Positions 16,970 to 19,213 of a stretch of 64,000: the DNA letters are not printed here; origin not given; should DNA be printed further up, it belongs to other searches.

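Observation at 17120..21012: Tandem, equal-length (648 aa) membrane-anchored paralogues with ATGA coupling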

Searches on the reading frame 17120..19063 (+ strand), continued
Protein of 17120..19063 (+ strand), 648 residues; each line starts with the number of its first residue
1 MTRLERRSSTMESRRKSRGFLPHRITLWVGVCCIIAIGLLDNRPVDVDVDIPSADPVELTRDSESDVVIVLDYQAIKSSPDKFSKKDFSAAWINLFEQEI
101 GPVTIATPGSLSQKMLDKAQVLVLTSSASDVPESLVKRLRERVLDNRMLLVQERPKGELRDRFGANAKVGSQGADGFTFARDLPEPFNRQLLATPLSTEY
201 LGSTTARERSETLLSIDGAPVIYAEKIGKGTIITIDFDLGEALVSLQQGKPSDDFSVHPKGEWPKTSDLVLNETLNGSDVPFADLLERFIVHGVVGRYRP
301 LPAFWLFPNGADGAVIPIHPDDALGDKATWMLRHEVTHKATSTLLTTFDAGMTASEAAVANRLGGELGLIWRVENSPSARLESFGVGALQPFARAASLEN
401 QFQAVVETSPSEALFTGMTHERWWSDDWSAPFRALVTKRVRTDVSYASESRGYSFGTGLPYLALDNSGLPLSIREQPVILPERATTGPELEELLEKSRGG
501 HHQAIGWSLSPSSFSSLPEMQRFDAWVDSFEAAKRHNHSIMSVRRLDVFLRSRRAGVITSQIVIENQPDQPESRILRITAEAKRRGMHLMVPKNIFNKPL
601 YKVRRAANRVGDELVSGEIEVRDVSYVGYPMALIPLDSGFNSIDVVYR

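Call 56: find_encoding_contigs(protein=P0080, flank=8000, max_places=1)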
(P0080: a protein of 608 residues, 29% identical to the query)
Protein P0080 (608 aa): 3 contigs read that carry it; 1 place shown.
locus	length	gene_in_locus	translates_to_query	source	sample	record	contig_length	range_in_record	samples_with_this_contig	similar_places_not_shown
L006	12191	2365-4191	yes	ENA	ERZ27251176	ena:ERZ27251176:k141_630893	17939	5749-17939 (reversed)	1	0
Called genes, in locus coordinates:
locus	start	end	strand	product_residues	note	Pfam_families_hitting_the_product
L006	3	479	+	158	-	?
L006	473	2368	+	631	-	-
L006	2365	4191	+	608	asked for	-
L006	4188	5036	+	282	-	PF03808:Glyco_tran_WecG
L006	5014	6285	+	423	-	PF20706:GT4-conflict, PF00534:Glycos_transf_1, PF13692:Glyco_trans_1_4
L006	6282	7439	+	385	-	PF00535:Glycos_transf_2, PF10111:Glyco_tranf_2_2 (faint), PF13641:Glyco_tranf_2_3, PF13632:Glyco_trans_2_3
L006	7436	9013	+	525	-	-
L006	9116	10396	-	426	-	PF13439:Glyco_transf_4, PF20706:GT4-conflict, PF00534:Glycos_transf_1, PF13692:Glyco_trans_1_4, PF13524:Glyco_trans_1_2 (weak)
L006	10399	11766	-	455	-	-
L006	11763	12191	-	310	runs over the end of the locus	PF00535:Glycos_transf_2, PF13641:Glyco_tranf_2_3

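Call 59: search_protein_families(library=pfam, proteins=[L006:473-2365:+, L006:7436-9010:+, L006:10402-11766:-, L005:6062-7711:+], max_evalue=1)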
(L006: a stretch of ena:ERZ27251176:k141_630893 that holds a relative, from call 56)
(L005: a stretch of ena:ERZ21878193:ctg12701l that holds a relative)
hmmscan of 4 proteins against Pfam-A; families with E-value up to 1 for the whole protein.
L006:473-2365:+ (631 aa): 0 families

L006:7436-9010:+ (525 aa): 0 families

L006:10402-11766:- (455 aa): 2 families
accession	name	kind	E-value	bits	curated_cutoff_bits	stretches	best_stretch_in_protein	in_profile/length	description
PF23996.1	DUF7314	-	0.15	12.8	27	0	245-276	10-41/87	Domain of unknown function (DUF7314)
PF04083.22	Abhydro_lipase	-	0.31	11.1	27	1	164-196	27-53/63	Partial alpha/beta-hydrolase lipase region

L005:6062-7711:+ (550 aa): 0 families

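Call 63: find_encoding_contigs(protein=P0078, flank=8000, max_places=1)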
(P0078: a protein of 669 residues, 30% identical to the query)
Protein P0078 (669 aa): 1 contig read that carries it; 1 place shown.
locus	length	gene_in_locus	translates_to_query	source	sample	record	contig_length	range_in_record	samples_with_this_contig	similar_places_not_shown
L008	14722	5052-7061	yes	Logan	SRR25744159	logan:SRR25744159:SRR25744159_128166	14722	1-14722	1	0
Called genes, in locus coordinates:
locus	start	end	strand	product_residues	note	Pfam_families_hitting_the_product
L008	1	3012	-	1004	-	?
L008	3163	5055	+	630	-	-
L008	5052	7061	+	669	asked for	-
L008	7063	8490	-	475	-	-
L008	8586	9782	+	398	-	PF07719:TPR_2 (faint), PF08308:PEGA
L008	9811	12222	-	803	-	PF13385:Laminin_G_3, PF00059:Lectin_C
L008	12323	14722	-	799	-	?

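Call 64: search_protein_representatives(alignment_id=A3)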
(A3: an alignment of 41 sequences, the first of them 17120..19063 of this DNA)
Query: 41 sequences, 636 profile positions. Proteins with E-value up to 0.001 (for the whole library): 1780; up to 1e-10: 1076; up to 1e-30: 248. The best 150 are listed.
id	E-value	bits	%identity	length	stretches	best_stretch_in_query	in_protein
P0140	4.2e-237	805.0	-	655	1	1-634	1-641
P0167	1.4e-219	747.1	-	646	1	1-635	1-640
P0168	2.1e-219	746.5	-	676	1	2-634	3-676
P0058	4.0e-213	725.8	-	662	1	2-634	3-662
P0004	1.1e-204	697.9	-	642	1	1-634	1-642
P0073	4.1e-200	682.8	-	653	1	2-634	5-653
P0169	3.6e-192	656.5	-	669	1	3-634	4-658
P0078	9.7e-190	648.5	-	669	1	5-634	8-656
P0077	1.8e-189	647.7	-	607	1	58-634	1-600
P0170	1.9e-189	647.5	-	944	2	17-512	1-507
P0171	2.3e-187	640.7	-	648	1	5-634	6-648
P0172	1.6e-185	634.6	-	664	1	5-634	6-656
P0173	1.3e-181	621.7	-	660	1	6-635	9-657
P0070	3.0e-178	610.6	-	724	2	273-634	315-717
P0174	2.8e-175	600.8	-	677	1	8-634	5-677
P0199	2.6e-139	481.9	-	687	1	18-634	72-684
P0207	7.1e-127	440.9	-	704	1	45-633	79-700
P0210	7.1e-126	437.6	-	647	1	10-565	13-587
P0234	8.4e-113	394.4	-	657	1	70-634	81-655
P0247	1.8e-106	373.4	-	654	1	12-554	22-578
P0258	3.8e-104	365.8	-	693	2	123-587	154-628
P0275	3.6e-95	336.1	-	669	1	19-634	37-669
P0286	3.5e-92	326.2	-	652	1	42-567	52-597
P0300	2.2e-87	310.4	-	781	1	78-599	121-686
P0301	5.6e-87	309.0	-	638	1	17-634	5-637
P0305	1.2e-85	304.6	-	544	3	390-556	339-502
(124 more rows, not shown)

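Call 65: search_protein_families(library=pfam, proteins=[P0170, P0199, P0207, P0234, P0258, P0300, P0305, P0286, P0247, P0210], max_evalue=0.1)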
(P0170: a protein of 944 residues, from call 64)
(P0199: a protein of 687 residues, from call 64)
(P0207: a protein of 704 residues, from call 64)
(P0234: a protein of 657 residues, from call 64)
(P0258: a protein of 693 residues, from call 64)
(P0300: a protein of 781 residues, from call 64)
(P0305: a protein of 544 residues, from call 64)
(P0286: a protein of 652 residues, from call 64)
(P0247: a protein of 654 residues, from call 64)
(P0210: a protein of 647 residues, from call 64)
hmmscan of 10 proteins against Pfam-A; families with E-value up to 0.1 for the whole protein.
P0170 (944 aa): 2 families
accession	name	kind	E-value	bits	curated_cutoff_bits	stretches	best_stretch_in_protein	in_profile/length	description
PF14258.12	DUF4350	-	0.0062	17.3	30.4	0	67-155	11-96/181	Domain of unknown function (DUF4350)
PF08532.16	Glyco_hydro_42M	-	0.045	13.7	25.8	0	754-791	54-89/207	Beta-galactosidase trimerisation domain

P0199 (687 aa): 0 families

P0207 (704 aa): 0 families

P0234 (657 aa): 0 families

P0258 (693 aa): 0 families

P0300 (781 aa): 0 families

P0305 (544 aa): 1 family
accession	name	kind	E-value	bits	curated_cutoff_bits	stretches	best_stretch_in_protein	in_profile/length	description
PF17988.6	VEGFR-2_TMD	-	0.039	13.8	25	1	16-40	8-32/35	VEGFR-2 Transmembrane domain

P0286 (652 aa): 1 family
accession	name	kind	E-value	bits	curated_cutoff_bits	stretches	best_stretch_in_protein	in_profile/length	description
PF11941.14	DUF3459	-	0.062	14.1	22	0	230-277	24-67/90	Domain of unknown function (DUF3459)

P0247 (654 aa): 0 families

P0210 (647 aa): 0 families

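Call 66: list_cluster_members(proteins=[P0199, P0207, P0234, P0258, P0300, P0286, P0247, P0210, P0301, P0275])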
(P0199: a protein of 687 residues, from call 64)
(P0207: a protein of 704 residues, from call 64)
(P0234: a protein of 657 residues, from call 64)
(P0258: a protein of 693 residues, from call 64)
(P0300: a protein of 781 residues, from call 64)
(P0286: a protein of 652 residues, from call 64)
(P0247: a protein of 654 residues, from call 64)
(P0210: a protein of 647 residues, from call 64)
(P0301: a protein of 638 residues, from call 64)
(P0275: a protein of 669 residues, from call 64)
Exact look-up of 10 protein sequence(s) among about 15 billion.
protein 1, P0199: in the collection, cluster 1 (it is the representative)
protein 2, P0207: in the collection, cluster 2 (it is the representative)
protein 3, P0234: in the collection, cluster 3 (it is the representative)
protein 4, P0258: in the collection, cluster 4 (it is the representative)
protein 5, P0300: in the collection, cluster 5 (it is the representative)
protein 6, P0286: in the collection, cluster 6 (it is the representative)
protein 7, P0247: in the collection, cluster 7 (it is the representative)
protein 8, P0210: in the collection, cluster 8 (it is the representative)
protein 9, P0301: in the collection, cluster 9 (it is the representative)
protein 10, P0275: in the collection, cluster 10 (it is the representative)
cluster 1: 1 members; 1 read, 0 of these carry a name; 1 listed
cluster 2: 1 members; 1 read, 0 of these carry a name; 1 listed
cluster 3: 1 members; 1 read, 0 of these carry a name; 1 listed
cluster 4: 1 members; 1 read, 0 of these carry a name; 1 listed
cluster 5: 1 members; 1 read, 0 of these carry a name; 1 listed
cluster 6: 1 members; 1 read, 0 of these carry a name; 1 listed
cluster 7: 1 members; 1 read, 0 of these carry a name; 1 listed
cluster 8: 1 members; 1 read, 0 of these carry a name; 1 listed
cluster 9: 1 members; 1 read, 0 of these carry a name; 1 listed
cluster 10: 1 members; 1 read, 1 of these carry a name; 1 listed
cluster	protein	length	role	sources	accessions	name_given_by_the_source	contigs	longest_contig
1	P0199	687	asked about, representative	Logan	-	-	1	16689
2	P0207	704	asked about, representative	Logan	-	-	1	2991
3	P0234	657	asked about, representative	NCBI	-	-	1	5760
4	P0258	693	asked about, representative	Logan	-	-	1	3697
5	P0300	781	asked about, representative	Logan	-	-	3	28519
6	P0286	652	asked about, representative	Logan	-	-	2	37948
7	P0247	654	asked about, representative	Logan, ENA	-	-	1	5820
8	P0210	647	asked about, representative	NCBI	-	-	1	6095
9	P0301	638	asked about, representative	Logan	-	-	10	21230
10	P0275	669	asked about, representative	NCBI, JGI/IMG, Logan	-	hypothetical protein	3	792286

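Call 67: find_related_loci(query=A3, collection=genome_contigs, flank=8000)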
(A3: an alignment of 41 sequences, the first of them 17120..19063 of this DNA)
Query A3 (648 aa) in genome_contigs; peptide patterns used: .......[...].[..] (x = any residue, [..] = any of these).
72 stretches matched a pattern; 67 encode a relative of the query (tblastn E <= 1e-3); 65 distinct loci.
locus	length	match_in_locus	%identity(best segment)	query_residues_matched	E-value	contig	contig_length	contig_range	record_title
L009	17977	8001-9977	49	8-648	0e+0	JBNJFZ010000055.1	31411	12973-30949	MAG: Myxococcota bacterium isolate Y22_60dBSe2.bin.176 NODE_1240_length_31411_cov_16.758080, whole genome shotgun sequen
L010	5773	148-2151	47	11-648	0e+0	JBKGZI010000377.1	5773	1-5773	MAG: Persicimonas sp. isolate C5M10_1 NODE_6578_length_5773_cov_9.055089, whole genome shotgun sequence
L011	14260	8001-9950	48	13-647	0e+0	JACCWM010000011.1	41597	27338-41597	MAG: Lujinxingiaceae bacterium isolate MGR_bin152 SD2897-2912_k127_7421317, whole genome shotgun sequence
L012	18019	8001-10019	46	4-648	0e+0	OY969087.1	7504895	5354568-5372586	MAG: uncultured delta proteobacterium isolate MFD01721.bin.c.1 genome assembly, chromosome: 1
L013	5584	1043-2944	46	11-647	0e+0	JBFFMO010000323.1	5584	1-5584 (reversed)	MAG: Microvenator sp. isolate Mix_mud18.2022.04.5 k141_82898_length_5584_cov_7.0000, whole genome shotgun sequence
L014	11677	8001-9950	47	14-648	0e+0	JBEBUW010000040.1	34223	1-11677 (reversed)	MAG: Lujinxingia vulgaris isolate T2.bin.228 NODE_3786_length_34223_cov_11.053559, whole genome shotgun sequence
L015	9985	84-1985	46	11-647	0e+0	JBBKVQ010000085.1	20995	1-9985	MAG: Bradymonadaceae bacterium isolate metabat_bins.54 k119_1570839, whole genome shotgun sequence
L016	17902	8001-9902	45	11-647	0e+0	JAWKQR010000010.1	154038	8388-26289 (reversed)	MAG: bacterium isolate ABC1.178 ABC1.178.fa-10, whole genome shotgun sequence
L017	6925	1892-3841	44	14-647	4e-179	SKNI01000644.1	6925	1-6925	MAG: Myxococcales bacterium isolate CSSed162cmA_285 CSSed16-2cmA-49764, whole genome shotgun sequence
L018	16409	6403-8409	48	11-648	0e+0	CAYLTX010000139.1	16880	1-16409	MAG TPA_asm: uncultured Bradymonadales bacterium isolate SRP332253_co1_289 genome assembly, contig: NODE_5595_length_168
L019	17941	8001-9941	44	14-647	3e-176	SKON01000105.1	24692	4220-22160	MAG: Myxococcales bacterium isolate CSSed162cmA_33 CSSed16-2cmA-3484, whole genome shotgun sequence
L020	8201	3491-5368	46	24-647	1e-174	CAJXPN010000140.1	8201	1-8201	MAG TPA_asm: uncultured Myxococcales bacterium isolate SRR3933267_bin.4_MetaBAT_v2.12.1_MAG genome assembly, contig: NOD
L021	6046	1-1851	45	67-648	3e-165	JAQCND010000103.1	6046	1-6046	MAG: Bradymonadaceae bacterium isolate LUM.15 k149_32665, whole genome shotgun sequence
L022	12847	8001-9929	41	21-648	2e-161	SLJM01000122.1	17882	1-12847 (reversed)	MAG: Myxococcales bacterium isolate CSSed165cm_238 CSSed16-5cm-8314, whole genome shotgun sequence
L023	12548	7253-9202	43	14-648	5e-160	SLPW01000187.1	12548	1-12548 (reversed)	MAG: Myxococcales bacterium isolate CSSed165cm_511 CSSed16-5cm-17044, whole genome shotgun sequence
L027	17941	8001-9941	38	14-647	4e-139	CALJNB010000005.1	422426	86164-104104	MAG: uncultured bacterium isolate H3_Bin_METABAT__215_1_1 genome assembly, contig: c_000001064829, whole genome shotgun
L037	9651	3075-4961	32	24-647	4e-93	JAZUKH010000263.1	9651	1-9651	MAG: Myxococcota bacterium isolate T1900045249_TH20190019.MAGScoT_cleanbin_000030 SGB_5730_k141_235162, whole genome sho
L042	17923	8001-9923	30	40-648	2e-86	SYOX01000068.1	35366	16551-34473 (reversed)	MAG: Proteobacteria bacterium isolate F1-80-MAGs165 F1-80__c103709, whole genome shotgun sequence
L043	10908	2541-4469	33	4-647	1e-103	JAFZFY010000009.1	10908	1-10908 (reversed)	MAG: Proteobacteria bacterium isolate RGIG7731 Water_buffalos_Rectum-3__c12454, whole genome shotgun sequence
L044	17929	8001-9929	29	24-648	2e-77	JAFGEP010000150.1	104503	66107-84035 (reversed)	MAG: Bradymonadales bacterium isolate Zod_Metabat.1238 k87_13171393, whole genome shotgun sequence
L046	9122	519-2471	31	24-648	4e-99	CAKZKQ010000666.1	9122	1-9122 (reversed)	MAG TPA_asm: uncultured proteobacterium isolate ERR2094171_bin.68_CONCOCT_v1.1_MAG genome assembly, contig: ERZ650152.51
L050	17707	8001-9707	28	65-647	2e-53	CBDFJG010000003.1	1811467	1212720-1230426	MAG: Planctomycetota bacterium isolate 82eb9380-8e6c-47c5-987f-f4f3aed39320 genome assembly, contig: contig_3, whole gen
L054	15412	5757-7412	29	52-610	2e-49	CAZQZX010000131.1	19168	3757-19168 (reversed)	MAG TPA_asm: uncultured Planctomycetota bacterium isolate SRP135972_co2_212 genome assembly, contig: NODE_2405_length_19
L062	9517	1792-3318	28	62-562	1e-33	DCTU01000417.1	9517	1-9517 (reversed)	MAG TPA_asm: bacterium UBP9_UBA1432 isolate UBA1432 UBA1432_contig_77479, whole genome shotgun sequence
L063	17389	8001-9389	27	61-505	3e-32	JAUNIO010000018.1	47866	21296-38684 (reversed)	MAG: bacterium isolate S28M_St_metabat_78 NODE_475_length_47866_cov_24.217732, whole genome shotgun sequence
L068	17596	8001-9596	27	44-562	3e-29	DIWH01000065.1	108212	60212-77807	MAG TPA_asm: bacterium UBP9_UBA6111 isolate UBA6111 UBA6111_contig_393, whole genome shotgun sequence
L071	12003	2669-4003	25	81-561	4e-20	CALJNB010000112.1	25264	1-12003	MAG: uncultured bacterium isolate H3_Bin_METABAT__215_1_1 genome assembly, contig: c_000000516606, whole genome shotgun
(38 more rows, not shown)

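Call 77: search_protein_families(library=pfam, proteins=[L068:10113-11072:-, L068:11238-11747:-, L068:11783-13180:+, L062:5196-5675:+, L062:3691-5190:-, L063:9770-10900:-, L063:10896-11528:-, L054:7545-9563:+, L008:7066-8505:-, L050:11347-12993:+], max_evalue=0.01)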
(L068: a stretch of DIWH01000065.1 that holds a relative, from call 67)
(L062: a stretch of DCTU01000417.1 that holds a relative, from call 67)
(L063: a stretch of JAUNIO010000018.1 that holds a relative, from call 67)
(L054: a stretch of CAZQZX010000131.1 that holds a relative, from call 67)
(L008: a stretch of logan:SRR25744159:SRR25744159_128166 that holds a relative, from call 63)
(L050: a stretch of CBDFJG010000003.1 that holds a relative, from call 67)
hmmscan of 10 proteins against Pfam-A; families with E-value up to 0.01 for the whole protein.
L068:10113-11072:- (320 aa): 0 families

L068:11238-11747:- (170 aa): 0 families

L068:11783-13180:+ (466 aa): 1 family
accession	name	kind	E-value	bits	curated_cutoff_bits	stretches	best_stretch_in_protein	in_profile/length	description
PF13941.12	MutL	-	1.2e-131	440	27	1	4-455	1-446/450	MutL protein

L062:5196-5675:+ (160 aa): 1 family
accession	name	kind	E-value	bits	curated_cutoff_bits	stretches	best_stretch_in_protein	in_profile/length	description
PF02310.24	B12-binding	-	5.6e-17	62.1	32.1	1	21-142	2-119/121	B12 binding domain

L062:3691-5190:- (500 aa): 0 families

L063:9770-10900:- (377 aa): 4 families
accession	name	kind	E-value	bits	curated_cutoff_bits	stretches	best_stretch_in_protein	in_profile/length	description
PF08240.17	ADH_N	-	2.3e-24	86.1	23.5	1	55-175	1-104/104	Alcohol dehydrogenase GroES-like domain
PF00107.32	ADH_zinc_N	-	2.3e-21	76.5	31.8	1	214-333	1-125/129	Zinc-binding dehydrogenase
PF13602.12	ADH_zinc_N_2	-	0.00027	22.3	27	1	246-365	1-129/134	Zinc-binding dehydrogenase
PF02826.25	2-Hacid_dh_C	-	0.00044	20.1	25.1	1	204-278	36-103/178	D-isomer specific 2-hydroxyacid dehydrogenase, NAD binding domain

L063:10896-11528:- (211 aa): 0 families

L054:7545-9563:+ (673 aa): 5 families
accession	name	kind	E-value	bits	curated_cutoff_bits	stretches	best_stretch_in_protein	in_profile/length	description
PF09334.17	tRNA-synt_1g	-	1.4e-107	360.4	20.1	2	175-381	180-391/391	tRNA synthetases class I (M)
PF00133.28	tRNA-synt_1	-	3e-31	109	22.7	2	23-238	22-245/414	tRNA synthetases class I (I, L, M and V)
PF01588.26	tRNA_bind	-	6.3e-29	100.4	27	1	579-670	1-95/96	Putative tRNA binding domain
PF01406.26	tRNA-synt_1e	-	3.7e-15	56.5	27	2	34-156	18-140/301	tRNA synthetases class I (C) catalytic domain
PF19303.5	Anticodon_3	-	9.3e-09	35.8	23.5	1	392-533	1-141/152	Anticodon binding domain of methionyl tRNA ligase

L008:7066-8505:- (480 aa): 0 families

L050:11347-12993:+ (549 aa): 1 family
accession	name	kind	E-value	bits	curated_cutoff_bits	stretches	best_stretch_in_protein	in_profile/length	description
PF09852.15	DUF2079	-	3.6e-44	152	28.2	1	94-537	10-459/459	Predicted membrane protein (DUF2079)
